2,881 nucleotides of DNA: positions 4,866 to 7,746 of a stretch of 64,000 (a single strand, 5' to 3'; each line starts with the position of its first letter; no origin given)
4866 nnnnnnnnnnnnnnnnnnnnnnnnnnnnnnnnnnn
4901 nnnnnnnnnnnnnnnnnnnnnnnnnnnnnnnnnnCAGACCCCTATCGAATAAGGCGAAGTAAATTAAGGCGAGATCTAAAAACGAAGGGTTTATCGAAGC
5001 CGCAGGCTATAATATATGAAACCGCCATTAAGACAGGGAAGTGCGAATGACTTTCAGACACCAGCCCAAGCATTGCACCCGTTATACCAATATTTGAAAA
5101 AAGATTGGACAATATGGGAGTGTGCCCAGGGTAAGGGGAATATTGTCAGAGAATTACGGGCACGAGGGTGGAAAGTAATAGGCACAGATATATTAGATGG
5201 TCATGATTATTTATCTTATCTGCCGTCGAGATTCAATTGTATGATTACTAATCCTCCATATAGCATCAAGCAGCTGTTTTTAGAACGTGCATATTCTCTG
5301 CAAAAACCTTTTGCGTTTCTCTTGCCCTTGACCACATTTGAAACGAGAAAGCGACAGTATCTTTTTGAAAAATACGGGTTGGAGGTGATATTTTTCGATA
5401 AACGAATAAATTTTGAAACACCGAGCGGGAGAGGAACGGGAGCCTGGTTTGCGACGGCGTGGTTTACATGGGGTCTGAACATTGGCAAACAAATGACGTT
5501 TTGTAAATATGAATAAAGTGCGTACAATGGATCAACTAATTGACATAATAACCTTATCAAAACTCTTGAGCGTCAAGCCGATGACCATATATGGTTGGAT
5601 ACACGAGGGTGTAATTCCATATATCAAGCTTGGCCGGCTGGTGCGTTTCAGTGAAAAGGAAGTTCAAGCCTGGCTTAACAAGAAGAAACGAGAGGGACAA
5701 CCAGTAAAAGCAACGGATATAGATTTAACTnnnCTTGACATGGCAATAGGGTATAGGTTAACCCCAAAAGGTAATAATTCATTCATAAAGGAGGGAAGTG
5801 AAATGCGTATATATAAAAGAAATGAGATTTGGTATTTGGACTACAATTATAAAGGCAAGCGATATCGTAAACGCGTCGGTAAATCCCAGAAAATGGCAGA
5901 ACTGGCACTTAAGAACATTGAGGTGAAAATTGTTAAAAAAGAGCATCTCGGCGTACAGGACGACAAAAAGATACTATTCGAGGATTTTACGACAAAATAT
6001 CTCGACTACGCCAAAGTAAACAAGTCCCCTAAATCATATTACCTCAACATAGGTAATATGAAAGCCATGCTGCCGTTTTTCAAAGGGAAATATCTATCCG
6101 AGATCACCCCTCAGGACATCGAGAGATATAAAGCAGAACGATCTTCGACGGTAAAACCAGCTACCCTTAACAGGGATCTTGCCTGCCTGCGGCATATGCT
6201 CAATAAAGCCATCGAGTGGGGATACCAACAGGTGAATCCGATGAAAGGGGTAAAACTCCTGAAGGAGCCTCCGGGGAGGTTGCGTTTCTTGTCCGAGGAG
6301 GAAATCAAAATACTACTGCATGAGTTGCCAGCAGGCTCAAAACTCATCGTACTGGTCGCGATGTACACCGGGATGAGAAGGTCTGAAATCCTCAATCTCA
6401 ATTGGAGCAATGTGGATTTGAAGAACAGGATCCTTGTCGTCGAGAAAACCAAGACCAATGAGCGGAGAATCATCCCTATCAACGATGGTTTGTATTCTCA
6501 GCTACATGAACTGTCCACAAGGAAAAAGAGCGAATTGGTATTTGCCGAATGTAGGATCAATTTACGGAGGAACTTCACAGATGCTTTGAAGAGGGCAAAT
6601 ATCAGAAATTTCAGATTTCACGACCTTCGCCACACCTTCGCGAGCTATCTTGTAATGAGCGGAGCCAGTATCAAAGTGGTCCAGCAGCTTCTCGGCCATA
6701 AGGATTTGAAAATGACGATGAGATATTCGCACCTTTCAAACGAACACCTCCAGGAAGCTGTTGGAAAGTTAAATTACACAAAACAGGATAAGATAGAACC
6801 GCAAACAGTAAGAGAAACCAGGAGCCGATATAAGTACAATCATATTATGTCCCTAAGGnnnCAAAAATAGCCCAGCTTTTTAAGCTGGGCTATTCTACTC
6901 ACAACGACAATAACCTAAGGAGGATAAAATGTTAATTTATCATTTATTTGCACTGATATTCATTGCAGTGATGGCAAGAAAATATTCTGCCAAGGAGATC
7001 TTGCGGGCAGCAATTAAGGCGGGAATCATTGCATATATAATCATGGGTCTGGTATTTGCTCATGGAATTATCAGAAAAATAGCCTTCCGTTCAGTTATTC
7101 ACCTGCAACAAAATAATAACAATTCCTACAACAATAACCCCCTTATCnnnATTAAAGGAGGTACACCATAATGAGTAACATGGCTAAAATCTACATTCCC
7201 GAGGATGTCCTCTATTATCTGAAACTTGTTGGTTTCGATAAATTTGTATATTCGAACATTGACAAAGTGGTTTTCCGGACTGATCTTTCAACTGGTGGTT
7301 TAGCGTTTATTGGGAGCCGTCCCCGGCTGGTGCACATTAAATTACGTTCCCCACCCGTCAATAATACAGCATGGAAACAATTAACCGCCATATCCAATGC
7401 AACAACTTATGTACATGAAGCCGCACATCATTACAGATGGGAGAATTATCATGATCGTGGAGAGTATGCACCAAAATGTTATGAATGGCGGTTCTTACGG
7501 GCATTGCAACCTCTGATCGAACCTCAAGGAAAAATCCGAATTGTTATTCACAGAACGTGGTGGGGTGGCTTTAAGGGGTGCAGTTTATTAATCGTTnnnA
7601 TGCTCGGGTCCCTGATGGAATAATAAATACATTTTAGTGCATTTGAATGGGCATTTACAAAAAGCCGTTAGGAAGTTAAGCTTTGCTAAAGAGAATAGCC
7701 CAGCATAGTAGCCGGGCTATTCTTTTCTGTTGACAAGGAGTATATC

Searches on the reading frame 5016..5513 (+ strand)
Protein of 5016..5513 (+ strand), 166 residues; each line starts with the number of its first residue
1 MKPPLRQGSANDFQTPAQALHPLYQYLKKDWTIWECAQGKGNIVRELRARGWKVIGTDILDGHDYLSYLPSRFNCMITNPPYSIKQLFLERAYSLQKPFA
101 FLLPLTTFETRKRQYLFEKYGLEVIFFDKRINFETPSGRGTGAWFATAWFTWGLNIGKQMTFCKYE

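Call 3: search_protein_families(library=pfam, proteins=[window:5016-5513:+], max_evalue=1)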
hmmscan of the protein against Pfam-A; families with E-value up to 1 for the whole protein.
window:5016-5513:+ (166 aa): 3 families
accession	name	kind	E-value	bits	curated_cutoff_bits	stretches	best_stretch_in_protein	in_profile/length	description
PF07669.17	Eco57I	-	0.1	13.1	25.3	0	71-91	73-93/171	Eco57I restriction-modification methylase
PF13489.12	Methyltransf_23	-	0.12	12.6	27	1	19-101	12-84/164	Methyltransferase domain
PF05113.18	DUF693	-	0.23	11.1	25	1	115-163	231-278/313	Protein of unknown function (DUF693)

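Call 65: search_protein_families(library=padloc, proteins=[window:5016-5513:+], max_evalue=0.001)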
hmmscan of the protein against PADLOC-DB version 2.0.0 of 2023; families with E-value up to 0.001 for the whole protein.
window:5016-5513:+ (166 aa): 0 families

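Call 82: search_protein_families(library=phrogs, proteins=[window:5016-5513:+], max_evalue=0.01)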
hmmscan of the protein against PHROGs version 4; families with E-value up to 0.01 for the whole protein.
window:5016-5513:+ (166 aa): 3 families
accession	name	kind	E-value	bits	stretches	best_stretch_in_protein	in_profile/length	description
phrog_799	-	other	1.6e-36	127.5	1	11-153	213-365/458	DNA methyltransferase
phrog_111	-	other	5.9e-05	23.9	1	79-154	121-203/345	DNA methyltransferase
phrog_5172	-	unknown function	0.0019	18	1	21-106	35-134/377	-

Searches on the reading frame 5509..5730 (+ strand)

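Call 3: search_protein_families(library=pfam, proteins=[window:5509-5730:+], max_evalue=1)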
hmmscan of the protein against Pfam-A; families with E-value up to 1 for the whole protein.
window:5509-5730:+ (74 aa): 6 families
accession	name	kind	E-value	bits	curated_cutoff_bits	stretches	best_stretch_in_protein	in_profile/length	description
PF12728.13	HTH_17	-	9.5e-12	45.4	27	1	16-59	7-50/51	Helix-turn-helix domain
PF05930.18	Phage_AlpA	-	0.035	14.4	21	1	19-56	12-51/51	Prophage CP4-57 regulatory protein (AlpA)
PF02023.22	SCAN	-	0.065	13.5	27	0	3-33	37-67/90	SCAN domain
PF15943.11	YdaS_toxin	-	0.069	13.4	30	0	16-36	14-35/65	Bacterial toxin YdaS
PF22451.2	NirdL-like_HTH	-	0.075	13.1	27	1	37-63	18-44/47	Siroheme decarboxylase NirDL-like HTH domain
PF20781.2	TssR_C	-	0.17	12.5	25.7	1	4-67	61-126/141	TssR C-terminal domain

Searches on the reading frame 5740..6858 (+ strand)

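Call 3: search_protein_families(library=pfam, proteins=[window:5740-6858:+], max_evalue=1)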
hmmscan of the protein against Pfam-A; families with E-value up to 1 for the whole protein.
window:5740-6858:+ (373 aa): 7 families
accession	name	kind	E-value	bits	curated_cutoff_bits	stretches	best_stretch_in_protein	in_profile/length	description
PF00589.27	Phage_integrase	-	4e-37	128.1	27.1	1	183-335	2-171/172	Phage integrase family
PF24624.1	Int_N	-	5.4e-07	30.7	27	1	112-175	35-100/100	Phage integrase, N-terminal domain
PF14659.12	Phage_int_SAM_3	-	1.3e-05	25.8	22.6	1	80-130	2-53/58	Phage integrase, N-terminal SAM-like domain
PF13102.12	Phage_int_SAM_5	-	6e-05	23.8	22.3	1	80-169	2-94/98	Phage integrase SAM-like domain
PF04041.19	Glyco_hydro_130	-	0.0032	16.9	26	1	23-112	103-192/320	beta-1,4-mannooligosaccharide phosphorylase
PF11198.13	DUF2857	-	0.038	14.1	36.8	0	257-327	40-104/174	Protein of unknown function (DUF2857)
PF13495.12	Phage_int_SAM_4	-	0.039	14.8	27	1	95-152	14-73/85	Phage integrase, N-terminal SAM-like domain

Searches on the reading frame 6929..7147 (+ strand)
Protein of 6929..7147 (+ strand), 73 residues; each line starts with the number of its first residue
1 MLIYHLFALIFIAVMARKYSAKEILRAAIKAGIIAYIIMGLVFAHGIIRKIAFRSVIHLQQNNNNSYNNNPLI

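Call 3: search_protein_families(library=pfam, proteins=[window:6929-7147:+], max_evalue=1)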
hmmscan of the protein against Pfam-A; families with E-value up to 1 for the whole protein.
window:6929-7147:+ (73 aa): 2 families
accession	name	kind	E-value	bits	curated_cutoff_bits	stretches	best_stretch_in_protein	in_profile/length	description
PF01794.25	Ferric_reduct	-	0.11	13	28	1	2-54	48-104/121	Ferric reductase like transmembrane component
PF20373.3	DUF6668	-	0.14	12.6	27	1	19-64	52-97/130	Family of unknown function (DUF6668)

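Call 4: search_protein_families(library=padloc, proteins=[window:6929-7147:+], max_evalue=1)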
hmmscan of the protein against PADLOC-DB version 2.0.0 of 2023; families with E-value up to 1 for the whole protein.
window:6929-7147:+ (73 aa): 0 families

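Call 82: search_protein_families(library=phrogs, proteins=[window:6929-7147:+], max_evalue=0.01)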
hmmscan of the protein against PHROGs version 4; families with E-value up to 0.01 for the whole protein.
window:6929-7147:+ (73 aa): 0 families

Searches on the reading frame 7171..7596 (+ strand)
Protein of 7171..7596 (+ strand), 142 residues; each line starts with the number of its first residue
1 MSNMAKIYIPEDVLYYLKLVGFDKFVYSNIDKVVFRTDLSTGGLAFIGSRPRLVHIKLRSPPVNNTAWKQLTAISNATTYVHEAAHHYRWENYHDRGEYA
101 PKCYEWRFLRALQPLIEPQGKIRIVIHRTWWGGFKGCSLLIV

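Call 3: search_protein_families(library=pfam, proteins=[window:7171-7596:+], max_evalue=1)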
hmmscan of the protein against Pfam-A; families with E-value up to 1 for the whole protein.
window:7171-7596:+ (142 aa): 0 families

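Call 4: search_protein_families(library=padloc, proteins=[window:7171-7596:+], max_evalue=1)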
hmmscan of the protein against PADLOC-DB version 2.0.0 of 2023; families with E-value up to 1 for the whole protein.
window:7171-7596:+ (142 aa): 0 families

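Call 25: search_protein_families(library=ncbifam, proteins=[window:7171-7596:+], max_evalue=1)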
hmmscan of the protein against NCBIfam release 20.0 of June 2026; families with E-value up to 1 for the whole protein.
window:7171-7596:+ (142 aa): 0 families

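Call 65: search_protein_families(library=padloc, proteins=[window:7171-7596:+], max_evalue=0.001)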
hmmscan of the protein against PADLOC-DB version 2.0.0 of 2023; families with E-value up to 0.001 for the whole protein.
window:7171-7596:+ (142 aa): 0 families

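Call 75: search_protein_families(library=pfam, proteins=[window:7171-7596:+], max_evalue=0.01)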
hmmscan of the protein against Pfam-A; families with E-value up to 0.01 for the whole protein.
window:7171-7596:+ (142 aa): 0 families

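Call 82: search_protein_families(library=phrogs, proteins=[window:7171-7596:+], max_evalue=0.01)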
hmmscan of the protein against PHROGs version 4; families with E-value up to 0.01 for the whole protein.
window:7171-7596:+ (142 aa): 0 families
